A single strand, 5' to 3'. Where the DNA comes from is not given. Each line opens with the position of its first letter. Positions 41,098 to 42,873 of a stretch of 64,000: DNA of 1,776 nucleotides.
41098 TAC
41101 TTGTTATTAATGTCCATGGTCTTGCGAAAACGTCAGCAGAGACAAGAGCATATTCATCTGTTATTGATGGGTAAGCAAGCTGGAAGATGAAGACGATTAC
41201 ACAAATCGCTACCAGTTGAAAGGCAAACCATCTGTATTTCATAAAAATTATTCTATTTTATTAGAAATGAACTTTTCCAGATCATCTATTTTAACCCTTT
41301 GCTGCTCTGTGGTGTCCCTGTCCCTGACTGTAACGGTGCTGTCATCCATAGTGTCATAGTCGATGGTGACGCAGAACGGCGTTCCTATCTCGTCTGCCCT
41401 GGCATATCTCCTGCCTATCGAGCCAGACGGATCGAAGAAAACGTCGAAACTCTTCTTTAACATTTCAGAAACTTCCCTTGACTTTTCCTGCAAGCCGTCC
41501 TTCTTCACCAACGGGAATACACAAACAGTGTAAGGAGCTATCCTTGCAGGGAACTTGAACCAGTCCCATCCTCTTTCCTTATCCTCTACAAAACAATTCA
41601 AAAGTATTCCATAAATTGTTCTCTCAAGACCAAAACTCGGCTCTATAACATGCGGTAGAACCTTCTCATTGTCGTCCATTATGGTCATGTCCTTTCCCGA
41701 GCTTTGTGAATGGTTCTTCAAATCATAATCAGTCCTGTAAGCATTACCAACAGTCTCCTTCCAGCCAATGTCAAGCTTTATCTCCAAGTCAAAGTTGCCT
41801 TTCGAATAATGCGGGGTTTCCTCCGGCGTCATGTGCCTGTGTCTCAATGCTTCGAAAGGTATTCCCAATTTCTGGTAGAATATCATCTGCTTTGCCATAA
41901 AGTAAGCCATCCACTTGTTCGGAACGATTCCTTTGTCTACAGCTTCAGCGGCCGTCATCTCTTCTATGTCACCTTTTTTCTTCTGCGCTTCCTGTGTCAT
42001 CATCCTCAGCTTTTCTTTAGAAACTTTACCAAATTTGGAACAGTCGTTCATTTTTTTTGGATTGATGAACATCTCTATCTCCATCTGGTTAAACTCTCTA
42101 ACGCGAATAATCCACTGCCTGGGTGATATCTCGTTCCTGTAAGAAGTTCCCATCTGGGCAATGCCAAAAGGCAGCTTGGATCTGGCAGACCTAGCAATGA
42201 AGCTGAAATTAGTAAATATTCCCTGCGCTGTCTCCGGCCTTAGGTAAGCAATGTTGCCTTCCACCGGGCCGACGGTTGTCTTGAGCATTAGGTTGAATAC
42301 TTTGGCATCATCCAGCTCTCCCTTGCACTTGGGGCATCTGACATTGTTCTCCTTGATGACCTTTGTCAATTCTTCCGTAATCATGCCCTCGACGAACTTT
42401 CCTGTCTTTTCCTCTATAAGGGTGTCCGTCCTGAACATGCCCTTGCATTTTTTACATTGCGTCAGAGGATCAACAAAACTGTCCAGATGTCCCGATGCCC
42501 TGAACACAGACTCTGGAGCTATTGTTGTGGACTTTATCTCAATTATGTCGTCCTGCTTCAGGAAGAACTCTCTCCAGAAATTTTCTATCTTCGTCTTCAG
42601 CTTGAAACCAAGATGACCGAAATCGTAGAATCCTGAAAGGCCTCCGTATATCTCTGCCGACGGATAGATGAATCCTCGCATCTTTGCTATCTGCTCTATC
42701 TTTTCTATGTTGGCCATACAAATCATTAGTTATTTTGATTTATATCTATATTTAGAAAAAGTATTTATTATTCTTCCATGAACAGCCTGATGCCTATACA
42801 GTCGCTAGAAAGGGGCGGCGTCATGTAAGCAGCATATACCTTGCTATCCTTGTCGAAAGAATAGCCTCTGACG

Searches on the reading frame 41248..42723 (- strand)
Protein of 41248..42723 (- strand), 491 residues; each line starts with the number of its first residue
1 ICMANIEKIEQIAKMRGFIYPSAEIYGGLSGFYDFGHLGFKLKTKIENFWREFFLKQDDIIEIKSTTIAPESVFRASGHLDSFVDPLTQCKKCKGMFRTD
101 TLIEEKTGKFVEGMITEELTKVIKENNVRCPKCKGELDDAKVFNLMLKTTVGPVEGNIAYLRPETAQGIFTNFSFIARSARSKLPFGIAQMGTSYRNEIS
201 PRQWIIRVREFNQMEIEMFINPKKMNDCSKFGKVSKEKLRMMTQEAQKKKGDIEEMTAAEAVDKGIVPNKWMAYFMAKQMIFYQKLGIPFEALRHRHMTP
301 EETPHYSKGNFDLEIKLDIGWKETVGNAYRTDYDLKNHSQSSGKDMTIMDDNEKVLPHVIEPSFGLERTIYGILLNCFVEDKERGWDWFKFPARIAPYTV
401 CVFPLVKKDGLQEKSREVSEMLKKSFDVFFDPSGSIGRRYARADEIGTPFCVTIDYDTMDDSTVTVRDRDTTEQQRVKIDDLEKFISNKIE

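Call 77: search_protein_families(library=pfam, proteins=[window:41248-42723:-], max_evalue=0.00001)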
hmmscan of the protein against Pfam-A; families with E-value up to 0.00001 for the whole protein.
window:41248-42723:- (491 aa): 2 families
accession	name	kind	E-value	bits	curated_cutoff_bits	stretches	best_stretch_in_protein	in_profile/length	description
PF03129.25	HGTP_anticodon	-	1.5e-22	80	21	1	400-488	2-93/94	Anticodon binding domain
PF00587.30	tRNA-synt_2b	-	1.2e-12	48.7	29.3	1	159-373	11-175/179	tRNA synthetase class II core domain (G, H, P, S and T)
